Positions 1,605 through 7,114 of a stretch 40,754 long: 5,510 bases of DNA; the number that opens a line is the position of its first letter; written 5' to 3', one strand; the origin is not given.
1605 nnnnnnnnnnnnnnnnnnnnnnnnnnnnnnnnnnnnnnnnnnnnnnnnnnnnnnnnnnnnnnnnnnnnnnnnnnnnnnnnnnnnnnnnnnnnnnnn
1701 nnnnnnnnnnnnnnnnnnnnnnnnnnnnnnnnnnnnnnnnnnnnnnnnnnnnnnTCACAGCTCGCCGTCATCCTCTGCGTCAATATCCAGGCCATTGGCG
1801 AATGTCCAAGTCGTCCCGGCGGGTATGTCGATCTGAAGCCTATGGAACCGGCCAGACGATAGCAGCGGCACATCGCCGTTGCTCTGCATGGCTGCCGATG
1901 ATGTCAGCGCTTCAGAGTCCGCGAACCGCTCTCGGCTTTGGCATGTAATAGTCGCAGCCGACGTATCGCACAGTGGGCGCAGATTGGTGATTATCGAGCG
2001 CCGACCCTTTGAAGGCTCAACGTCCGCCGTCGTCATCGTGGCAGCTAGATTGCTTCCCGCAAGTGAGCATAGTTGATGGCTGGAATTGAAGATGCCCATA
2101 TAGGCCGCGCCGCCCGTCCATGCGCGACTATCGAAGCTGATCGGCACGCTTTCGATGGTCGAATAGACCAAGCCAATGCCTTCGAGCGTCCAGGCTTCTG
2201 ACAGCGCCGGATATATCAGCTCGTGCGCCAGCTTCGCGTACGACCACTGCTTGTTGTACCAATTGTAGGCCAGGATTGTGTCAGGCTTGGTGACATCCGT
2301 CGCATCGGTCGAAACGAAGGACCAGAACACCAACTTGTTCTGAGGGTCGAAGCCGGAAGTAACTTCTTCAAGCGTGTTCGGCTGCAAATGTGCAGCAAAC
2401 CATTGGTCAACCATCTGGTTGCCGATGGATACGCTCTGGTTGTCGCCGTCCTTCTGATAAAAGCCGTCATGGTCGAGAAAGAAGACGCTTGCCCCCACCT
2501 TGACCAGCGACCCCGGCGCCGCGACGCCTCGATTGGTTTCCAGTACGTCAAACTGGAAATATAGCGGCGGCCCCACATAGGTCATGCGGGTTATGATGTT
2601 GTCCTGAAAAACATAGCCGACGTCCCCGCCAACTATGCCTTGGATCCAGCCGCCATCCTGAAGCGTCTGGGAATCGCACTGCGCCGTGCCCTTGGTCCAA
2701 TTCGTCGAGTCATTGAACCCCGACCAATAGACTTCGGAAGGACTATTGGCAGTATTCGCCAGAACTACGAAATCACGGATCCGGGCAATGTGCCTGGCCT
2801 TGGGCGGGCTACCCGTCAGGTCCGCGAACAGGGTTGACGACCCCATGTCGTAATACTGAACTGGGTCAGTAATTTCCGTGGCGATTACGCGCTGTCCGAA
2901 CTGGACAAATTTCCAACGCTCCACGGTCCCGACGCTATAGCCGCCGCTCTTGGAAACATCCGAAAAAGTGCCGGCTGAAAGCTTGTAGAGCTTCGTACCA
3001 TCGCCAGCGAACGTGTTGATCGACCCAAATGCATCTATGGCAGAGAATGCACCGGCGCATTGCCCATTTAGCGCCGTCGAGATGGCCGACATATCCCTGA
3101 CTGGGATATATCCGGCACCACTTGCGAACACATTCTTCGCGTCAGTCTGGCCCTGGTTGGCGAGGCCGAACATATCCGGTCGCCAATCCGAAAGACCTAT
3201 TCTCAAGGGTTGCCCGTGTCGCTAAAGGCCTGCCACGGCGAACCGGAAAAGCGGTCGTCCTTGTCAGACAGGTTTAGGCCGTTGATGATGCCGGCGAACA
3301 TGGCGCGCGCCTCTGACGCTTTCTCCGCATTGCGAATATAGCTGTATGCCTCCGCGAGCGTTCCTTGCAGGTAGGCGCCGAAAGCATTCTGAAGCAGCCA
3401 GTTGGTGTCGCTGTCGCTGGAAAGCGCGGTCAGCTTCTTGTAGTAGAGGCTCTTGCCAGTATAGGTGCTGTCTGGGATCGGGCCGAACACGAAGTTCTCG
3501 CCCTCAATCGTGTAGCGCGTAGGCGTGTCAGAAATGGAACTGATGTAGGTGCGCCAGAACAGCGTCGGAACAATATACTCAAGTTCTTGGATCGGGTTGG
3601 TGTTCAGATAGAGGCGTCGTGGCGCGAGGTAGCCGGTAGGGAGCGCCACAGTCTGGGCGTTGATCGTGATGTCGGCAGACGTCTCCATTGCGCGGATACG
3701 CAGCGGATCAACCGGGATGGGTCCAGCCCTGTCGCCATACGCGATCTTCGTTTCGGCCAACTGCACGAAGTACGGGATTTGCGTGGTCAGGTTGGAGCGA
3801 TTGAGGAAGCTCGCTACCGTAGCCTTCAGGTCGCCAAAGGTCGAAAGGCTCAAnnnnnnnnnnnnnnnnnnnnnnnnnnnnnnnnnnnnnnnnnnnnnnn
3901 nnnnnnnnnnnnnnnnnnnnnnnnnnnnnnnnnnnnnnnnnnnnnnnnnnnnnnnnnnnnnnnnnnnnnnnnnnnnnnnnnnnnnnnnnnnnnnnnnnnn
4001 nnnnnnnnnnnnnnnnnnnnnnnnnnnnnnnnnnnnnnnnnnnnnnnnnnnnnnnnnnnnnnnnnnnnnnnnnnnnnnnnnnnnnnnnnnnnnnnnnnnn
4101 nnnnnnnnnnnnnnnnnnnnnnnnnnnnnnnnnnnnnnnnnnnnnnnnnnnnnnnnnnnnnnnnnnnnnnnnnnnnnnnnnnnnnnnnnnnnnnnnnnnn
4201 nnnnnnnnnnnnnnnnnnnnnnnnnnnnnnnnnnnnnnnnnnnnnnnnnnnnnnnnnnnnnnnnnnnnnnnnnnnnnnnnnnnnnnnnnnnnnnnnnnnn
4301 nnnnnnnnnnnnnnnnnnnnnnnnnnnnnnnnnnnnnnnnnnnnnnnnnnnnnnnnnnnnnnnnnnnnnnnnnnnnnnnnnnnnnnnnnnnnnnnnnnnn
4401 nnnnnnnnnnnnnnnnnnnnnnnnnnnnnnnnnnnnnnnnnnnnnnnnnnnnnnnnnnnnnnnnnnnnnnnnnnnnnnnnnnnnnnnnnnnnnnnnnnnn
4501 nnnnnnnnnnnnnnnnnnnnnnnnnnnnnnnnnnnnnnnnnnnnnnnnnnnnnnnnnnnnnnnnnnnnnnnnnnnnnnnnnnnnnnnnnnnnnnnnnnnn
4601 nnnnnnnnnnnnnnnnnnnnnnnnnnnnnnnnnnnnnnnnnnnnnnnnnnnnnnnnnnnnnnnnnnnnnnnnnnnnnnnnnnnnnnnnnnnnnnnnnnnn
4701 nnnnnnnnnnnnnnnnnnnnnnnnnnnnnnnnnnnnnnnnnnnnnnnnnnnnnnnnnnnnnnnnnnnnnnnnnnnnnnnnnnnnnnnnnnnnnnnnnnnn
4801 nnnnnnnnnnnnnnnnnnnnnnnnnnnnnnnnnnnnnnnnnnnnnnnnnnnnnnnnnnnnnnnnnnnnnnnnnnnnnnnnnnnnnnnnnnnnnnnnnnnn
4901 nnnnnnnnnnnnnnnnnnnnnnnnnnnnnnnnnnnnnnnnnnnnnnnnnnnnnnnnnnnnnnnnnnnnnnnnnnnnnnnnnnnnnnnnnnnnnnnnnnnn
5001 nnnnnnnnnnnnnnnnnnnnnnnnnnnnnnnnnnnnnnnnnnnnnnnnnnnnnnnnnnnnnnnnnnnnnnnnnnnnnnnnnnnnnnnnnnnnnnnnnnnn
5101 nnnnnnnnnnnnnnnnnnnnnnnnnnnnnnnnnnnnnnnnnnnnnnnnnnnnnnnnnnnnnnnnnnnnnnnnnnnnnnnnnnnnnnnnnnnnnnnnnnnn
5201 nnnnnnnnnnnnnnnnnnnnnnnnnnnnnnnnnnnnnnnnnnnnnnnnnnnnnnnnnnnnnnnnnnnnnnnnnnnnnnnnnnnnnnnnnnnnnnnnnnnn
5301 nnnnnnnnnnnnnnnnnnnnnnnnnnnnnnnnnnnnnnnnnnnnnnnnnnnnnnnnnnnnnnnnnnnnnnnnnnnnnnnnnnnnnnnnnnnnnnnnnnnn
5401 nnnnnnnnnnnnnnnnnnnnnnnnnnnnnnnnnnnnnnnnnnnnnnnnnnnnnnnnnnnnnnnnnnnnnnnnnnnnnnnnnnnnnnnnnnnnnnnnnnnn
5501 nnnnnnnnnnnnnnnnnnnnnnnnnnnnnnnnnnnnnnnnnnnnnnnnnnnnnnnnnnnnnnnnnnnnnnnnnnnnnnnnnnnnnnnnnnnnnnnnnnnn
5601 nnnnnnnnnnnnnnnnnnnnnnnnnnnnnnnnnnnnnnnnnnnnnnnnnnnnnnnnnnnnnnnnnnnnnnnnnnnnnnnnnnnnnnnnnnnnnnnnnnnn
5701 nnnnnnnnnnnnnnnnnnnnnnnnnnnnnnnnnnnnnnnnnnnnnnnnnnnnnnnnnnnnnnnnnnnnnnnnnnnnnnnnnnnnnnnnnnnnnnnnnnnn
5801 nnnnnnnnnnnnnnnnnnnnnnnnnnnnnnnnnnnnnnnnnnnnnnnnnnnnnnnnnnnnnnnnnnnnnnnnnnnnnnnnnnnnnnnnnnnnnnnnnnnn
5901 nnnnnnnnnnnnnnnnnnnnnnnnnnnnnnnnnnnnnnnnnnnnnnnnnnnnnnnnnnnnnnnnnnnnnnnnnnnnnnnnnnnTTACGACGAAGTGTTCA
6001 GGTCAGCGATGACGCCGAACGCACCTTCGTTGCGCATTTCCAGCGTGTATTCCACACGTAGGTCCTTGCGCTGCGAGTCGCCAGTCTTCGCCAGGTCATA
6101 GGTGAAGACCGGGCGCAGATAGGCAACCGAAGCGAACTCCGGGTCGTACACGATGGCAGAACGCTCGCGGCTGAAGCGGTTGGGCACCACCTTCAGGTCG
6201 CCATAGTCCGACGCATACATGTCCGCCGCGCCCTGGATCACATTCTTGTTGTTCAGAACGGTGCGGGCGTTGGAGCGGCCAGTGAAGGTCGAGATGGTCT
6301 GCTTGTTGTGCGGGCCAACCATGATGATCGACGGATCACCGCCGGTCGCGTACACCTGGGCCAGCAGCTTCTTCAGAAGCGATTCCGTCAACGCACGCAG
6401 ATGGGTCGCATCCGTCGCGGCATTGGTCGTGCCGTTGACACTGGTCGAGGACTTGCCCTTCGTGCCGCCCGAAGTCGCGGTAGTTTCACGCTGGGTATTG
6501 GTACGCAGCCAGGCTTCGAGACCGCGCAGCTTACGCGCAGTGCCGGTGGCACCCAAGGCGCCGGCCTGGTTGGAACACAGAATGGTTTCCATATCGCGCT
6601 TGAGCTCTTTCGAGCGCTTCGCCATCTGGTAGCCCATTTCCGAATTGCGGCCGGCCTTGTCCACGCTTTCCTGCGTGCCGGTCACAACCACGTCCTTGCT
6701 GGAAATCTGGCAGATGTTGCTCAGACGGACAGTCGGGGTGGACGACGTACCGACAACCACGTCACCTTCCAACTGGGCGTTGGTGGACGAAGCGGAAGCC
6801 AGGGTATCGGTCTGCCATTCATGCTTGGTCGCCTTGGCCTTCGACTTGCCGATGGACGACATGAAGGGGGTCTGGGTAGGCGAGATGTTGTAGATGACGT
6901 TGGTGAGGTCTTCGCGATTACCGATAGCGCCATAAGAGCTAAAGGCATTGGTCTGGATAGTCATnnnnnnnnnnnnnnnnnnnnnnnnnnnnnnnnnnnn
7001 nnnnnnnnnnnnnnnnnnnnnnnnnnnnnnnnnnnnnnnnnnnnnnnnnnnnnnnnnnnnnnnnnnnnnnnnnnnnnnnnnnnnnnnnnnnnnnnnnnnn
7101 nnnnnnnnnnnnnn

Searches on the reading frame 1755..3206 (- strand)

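Call 19: search_protein_families(library=pfam, proteins=[window:1755-3206:-], max_evalue=0.01)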
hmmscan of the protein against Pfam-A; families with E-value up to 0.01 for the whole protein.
window:1755-3206:- (483 aa): 0 families

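Call 30: search_protein_families(library=phrogs, proteins=[window:1755-3206:-], max_evalue=0.001)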
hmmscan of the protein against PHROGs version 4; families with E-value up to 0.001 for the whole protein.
window:1755-3206:- (483 aa): 1 family
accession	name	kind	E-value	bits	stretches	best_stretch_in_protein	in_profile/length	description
phrog_3287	-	head and packaging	1.7e-78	265.7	1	21-482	29-523/524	virion structural protein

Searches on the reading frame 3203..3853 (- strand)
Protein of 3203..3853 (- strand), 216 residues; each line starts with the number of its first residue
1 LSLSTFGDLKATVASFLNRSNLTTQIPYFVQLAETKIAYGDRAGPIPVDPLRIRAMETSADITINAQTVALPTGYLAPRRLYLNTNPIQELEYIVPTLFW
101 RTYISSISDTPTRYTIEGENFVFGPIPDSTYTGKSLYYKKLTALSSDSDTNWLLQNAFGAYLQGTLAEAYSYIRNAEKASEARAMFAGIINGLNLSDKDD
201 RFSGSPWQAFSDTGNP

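Call 67: search_protein_families(library=pfam, proteins=[window:3203-3853:-], max_evalue=0.01)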
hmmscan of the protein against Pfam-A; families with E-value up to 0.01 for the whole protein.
window:3203-3853:- (216 aa): 1 family
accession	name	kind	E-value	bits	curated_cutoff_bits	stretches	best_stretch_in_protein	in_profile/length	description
PF24175.2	SU10_adaptor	-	1.9e-27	97.4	27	1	5-203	2-188/194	SU10 adaptor protein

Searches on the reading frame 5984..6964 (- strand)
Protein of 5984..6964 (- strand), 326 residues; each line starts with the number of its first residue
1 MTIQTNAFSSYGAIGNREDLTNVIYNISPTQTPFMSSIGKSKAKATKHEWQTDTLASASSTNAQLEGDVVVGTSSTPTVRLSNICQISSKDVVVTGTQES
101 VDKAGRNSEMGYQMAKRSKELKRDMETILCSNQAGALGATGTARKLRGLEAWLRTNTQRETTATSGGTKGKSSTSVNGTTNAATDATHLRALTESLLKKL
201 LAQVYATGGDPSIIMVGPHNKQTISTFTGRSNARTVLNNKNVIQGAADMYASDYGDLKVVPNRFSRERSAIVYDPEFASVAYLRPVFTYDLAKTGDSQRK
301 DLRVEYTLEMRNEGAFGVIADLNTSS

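Call 19: search_protein_families(library=pfam, proteins=[window:5984-6964:-], max_evalue=0.01)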
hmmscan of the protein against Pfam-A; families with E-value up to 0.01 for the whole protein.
window:5984-6964:- (326 aa): 1 family
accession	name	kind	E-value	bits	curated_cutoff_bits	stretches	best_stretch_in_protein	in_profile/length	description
PF17236.8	SU10_MCP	-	2.2e-96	323.3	24.1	1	11-322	5-291/292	SU10 major capsid protein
